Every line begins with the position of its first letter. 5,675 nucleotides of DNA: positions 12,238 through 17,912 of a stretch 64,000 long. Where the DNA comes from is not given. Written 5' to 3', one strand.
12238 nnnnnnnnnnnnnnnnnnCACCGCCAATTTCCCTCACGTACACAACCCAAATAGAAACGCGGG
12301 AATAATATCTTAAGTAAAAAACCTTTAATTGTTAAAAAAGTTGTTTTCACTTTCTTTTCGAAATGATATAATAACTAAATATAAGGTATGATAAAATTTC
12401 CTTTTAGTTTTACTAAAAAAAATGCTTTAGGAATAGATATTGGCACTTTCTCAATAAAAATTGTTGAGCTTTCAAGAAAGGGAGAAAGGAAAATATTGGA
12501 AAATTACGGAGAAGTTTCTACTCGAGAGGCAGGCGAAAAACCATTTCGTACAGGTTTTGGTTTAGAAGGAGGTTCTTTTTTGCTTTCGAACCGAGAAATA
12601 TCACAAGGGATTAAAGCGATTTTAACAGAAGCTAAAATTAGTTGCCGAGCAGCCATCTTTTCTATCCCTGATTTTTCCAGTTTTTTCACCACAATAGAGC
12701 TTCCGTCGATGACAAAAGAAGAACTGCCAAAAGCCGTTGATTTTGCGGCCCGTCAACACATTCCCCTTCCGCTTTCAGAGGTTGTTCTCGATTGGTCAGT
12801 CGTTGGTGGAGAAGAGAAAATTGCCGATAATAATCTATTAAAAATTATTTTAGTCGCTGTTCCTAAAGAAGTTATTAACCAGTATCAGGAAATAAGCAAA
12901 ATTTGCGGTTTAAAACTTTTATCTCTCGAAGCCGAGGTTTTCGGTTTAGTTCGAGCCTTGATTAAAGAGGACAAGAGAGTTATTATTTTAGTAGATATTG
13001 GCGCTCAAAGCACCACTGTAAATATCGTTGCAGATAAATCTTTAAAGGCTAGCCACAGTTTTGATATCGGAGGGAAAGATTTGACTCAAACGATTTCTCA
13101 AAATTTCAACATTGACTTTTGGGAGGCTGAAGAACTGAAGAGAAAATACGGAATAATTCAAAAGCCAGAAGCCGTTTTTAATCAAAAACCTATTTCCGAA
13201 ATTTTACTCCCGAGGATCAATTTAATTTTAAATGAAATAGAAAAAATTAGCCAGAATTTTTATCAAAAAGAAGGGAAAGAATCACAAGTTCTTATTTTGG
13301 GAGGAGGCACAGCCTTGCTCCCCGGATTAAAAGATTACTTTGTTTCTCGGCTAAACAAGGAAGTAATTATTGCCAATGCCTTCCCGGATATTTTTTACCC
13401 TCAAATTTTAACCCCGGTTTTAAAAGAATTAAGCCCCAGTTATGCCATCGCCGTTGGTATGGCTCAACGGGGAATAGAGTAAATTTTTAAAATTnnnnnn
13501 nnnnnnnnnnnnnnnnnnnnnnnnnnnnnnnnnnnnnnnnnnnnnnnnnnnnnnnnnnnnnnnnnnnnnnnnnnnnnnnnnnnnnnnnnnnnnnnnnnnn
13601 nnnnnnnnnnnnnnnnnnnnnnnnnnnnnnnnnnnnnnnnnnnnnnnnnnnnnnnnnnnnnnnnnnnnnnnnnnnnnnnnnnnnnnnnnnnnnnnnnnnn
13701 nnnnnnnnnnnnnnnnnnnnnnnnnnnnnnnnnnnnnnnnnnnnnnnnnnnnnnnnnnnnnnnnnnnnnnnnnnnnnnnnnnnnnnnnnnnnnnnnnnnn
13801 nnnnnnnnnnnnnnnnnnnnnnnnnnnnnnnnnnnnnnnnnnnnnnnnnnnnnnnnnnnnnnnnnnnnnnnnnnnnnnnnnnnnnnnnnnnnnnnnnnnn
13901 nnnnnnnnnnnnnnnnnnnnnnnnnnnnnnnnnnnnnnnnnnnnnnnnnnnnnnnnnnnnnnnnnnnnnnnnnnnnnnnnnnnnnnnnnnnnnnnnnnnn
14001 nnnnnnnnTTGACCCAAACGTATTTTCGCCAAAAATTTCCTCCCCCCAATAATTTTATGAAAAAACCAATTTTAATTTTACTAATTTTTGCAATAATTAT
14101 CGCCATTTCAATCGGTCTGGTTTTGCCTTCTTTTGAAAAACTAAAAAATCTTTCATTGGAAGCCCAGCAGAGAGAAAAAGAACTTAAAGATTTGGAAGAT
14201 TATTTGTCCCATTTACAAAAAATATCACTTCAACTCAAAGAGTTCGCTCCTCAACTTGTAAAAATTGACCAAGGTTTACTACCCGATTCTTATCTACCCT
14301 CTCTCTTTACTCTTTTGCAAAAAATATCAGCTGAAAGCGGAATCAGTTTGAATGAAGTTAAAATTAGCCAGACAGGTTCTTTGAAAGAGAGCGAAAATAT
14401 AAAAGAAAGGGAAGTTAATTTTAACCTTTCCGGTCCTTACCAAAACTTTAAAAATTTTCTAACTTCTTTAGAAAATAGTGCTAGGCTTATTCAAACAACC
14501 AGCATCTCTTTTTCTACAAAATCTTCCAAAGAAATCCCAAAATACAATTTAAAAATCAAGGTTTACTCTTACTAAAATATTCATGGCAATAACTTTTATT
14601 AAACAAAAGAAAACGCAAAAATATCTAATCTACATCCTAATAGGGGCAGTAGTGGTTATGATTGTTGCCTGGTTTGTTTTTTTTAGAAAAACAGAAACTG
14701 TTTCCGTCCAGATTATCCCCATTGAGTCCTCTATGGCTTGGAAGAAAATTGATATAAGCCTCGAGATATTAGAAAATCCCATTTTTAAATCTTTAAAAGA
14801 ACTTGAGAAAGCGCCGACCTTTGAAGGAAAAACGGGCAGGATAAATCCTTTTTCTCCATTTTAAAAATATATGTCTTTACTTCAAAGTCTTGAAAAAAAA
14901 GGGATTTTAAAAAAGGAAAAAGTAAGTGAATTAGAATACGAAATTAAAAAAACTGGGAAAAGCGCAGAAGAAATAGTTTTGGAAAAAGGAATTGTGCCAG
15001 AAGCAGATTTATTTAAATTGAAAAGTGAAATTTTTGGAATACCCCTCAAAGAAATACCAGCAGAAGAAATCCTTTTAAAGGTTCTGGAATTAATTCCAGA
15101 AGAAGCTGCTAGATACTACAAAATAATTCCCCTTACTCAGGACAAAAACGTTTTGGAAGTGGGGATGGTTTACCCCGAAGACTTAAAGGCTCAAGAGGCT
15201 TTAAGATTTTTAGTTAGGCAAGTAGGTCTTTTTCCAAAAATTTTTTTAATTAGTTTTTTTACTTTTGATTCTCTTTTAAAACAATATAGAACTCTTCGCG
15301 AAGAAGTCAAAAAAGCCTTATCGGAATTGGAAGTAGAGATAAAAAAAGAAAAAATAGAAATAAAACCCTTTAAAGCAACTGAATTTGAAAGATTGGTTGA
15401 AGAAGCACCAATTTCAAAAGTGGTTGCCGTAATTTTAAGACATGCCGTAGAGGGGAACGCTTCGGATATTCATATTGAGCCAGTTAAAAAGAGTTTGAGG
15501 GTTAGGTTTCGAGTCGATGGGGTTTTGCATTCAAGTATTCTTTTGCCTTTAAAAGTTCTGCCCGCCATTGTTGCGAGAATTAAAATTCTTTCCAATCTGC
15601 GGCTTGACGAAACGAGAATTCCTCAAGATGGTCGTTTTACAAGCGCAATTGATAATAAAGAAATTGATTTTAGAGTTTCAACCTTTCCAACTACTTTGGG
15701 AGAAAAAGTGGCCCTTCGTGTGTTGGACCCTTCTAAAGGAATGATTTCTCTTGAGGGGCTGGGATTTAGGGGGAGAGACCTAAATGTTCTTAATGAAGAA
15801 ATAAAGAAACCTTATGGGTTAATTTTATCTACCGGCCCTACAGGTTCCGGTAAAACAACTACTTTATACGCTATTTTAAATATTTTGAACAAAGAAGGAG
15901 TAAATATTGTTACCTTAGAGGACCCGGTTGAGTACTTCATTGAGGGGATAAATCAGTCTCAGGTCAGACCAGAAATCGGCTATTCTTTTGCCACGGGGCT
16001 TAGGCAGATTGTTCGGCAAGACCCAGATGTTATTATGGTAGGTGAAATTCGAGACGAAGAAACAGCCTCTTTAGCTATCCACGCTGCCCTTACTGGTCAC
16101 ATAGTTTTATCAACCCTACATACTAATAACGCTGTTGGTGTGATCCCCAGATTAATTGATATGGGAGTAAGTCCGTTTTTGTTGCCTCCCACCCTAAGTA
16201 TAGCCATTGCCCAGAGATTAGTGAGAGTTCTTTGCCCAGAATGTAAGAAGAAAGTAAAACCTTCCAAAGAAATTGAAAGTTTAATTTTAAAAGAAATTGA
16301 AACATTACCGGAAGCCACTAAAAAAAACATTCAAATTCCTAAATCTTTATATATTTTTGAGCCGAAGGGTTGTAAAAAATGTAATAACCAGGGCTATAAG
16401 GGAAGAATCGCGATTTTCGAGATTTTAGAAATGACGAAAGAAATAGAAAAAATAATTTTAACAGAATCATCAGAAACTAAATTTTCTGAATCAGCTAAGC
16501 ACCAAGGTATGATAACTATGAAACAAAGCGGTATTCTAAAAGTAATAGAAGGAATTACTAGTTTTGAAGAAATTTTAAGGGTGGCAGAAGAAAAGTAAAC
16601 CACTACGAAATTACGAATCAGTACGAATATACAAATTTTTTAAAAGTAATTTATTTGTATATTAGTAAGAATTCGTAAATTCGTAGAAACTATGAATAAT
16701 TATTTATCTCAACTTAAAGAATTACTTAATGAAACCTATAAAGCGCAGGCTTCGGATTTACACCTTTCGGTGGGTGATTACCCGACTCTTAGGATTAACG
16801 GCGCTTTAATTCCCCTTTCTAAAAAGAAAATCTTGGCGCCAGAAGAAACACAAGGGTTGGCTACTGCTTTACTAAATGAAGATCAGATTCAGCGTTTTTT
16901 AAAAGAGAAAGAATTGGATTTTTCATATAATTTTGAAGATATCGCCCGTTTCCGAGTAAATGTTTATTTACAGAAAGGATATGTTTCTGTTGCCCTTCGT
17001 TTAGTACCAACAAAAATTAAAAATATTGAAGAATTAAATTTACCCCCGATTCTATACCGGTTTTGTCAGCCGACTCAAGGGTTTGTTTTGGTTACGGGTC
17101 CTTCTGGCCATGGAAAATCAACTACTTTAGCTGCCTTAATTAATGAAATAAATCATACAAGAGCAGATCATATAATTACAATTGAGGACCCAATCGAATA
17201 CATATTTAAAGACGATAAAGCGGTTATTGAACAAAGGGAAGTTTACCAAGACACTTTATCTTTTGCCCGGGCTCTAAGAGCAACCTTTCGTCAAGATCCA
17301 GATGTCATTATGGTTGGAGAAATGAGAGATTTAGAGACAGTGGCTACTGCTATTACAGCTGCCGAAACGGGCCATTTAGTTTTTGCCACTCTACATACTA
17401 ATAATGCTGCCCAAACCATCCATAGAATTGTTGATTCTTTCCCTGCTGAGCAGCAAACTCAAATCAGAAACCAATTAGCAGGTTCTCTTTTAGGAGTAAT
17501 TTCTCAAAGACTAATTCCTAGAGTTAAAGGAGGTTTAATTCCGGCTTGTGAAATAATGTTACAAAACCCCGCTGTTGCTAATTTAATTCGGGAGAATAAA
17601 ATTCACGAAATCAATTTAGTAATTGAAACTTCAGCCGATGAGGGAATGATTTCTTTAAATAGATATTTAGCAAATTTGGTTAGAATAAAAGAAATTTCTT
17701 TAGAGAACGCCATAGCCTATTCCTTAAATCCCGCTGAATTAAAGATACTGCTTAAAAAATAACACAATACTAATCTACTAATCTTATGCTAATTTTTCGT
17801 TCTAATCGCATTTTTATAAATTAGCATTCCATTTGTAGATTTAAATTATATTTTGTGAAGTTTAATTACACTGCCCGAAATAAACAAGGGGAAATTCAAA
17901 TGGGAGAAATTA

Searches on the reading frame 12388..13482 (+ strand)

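Call 42: search_protein_families(library=pfam, proteins=[window:12388-13482:+], max_evalue=0.001)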
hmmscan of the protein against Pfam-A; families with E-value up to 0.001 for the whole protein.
window:12388-13482:+ (364 aa): 4 families
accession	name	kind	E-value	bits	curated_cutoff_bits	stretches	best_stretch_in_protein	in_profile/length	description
PF11104.14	PilM_2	-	2.3e-38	132.4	27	1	15-362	1-339/340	Type IV pilus assembly protein PilM;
PF14450.12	FtsA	-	2.3e-15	57.5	31.8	1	200-357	1-127/127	Cell division protein FtsA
PF06723.19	MreB_Mbl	-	2.8e-05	23.6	27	0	199-239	147-187/327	MreB/Mbl protein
PF00022.25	Actin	-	9.8e-05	21.5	27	0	193-246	138-190/410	Actin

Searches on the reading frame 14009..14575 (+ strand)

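Call 42: search_protein_families(library=pfam, proteins=[window:14009-14575:+], max_evalue=0.001)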
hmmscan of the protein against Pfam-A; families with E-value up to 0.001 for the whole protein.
window:14009-14575:+ (188 aa): 1 family
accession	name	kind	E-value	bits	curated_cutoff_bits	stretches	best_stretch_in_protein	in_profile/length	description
PF04350.18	PilO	-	6.1e-08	33.4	22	1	47-188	3-143/145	Pilus assembly protein, PilO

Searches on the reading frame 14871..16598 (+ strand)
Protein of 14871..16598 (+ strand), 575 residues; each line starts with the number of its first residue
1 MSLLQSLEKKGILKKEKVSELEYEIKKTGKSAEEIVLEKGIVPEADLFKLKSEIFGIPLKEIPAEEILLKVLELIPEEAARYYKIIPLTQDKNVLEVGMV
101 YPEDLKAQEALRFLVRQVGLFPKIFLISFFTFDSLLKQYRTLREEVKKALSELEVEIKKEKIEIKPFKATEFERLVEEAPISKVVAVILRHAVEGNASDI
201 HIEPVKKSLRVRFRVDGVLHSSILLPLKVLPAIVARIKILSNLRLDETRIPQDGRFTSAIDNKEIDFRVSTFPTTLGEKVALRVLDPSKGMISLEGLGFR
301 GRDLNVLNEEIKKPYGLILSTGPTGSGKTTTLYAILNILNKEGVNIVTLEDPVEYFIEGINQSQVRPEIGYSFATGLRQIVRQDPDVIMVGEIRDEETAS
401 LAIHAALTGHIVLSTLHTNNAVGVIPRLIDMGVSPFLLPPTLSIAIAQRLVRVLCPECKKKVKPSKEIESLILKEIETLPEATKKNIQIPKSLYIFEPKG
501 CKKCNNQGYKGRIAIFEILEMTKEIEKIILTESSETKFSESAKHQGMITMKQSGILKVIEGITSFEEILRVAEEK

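Call 43: search_protein_families(library=pfam, proteins=[window:14871-16598:+], max_evalue=0.001)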
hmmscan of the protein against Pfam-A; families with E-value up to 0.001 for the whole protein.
window:14871-16598:+ (575 aa): 2 families
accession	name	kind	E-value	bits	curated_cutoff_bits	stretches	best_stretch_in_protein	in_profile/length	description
PF00437.27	T2SSE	-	2.2e-131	438.4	24.9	1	177-570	4-370/370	Type II/IV secretion system protein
PF05157.20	MshEN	-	2.9e-10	40.4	23.1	1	55-139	1-83/90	MshEN domain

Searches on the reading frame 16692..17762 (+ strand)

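Call 43: search_protein_families(library=pfam, proteins=[window:16692-17762:+], max_evalue=0.001)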
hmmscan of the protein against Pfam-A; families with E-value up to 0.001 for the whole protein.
window:16692-17762:+ (356 aa): 4 families
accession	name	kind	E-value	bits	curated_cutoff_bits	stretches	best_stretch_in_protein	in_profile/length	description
PF00437.27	T2SSE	-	2.3e-49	168.5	24.9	1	8-287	12-286/370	Type II/IV secretion system protein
PF13191.12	AAA_16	-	6e-05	24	32.6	1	121-182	16-64/167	AAA ATPase domain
PF13401.12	AAA_22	-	8.7e-05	23.3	27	1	128-165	4-40/130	AAA domain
PF25199.1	nSTAND_NTPase5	-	0.00015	22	34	0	129-174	41-86/145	Novel STAND NTPase 5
